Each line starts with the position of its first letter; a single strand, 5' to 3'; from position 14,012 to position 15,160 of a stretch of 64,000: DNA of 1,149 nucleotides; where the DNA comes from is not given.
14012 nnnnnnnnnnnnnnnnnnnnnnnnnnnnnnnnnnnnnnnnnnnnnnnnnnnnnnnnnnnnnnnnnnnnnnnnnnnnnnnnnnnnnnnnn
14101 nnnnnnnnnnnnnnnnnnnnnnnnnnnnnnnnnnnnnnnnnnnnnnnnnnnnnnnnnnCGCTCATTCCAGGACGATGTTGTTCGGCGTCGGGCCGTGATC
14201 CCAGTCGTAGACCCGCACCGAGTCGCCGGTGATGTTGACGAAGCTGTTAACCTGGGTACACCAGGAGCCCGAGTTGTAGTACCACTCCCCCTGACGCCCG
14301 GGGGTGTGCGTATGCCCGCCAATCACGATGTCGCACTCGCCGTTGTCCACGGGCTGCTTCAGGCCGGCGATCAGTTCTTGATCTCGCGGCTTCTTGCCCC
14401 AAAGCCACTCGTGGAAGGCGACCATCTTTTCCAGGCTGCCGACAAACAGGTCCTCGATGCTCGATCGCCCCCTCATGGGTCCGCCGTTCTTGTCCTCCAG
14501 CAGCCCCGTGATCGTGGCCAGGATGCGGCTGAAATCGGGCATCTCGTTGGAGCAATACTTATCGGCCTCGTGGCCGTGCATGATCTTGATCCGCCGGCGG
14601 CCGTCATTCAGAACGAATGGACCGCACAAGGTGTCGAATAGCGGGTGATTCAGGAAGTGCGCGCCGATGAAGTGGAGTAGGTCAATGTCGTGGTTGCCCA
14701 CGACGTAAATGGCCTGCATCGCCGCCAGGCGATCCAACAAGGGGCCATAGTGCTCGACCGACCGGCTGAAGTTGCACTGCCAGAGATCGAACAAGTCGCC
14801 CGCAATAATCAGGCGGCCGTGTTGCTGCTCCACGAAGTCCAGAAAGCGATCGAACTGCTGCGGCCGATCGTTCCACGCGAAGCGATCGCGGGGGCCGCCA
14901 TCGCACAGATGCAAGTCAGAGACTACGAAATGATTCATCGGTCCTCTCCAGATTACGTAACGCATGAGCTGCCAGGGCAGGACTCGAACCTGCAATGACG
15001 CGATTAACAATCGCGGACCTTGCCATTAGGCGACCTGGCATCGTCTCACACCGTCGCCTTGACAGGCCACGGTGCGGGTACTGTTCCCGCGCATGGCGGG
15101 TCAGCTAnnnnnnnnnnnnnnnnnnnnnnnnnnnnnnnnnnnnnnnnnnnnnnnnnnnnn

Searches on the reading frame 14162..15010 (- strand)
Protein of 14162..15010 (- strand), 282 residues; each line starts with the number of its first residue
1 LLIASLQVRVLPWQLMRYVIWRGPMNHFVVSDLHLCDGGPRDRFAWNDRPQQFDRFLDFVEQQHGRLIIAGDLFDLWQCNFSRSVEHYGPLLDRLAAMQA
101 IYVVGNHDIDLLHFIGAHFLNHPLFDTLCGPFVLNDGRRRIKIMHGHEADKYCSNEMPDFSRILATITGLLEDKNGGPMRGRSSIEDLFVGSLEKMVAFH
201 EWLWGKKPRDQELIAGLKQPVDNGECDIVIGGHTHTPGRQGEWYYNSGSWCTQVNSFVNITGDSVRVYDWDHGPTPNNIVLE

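Call 74: search_protein_families(library=pfam, proteins=[window:14162-15010:-], max_evalue=0.001)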
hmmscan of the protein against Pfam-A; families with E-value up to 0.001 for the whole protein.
window:14162-15010:- (282 aa): 2 families
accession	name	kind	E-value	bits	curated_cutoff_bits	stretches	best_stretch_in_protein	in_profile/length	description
PF00149.33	Metallophos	-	6.7e-10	40.1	21.5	1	29-237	5-191/191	Calcineurin-like phosphoesterase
PF12850.12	Metallophos_2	-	4.4e-08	33.7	27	0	25-150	1-93/154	Calcineurin-like phosphoesterase superfamily domain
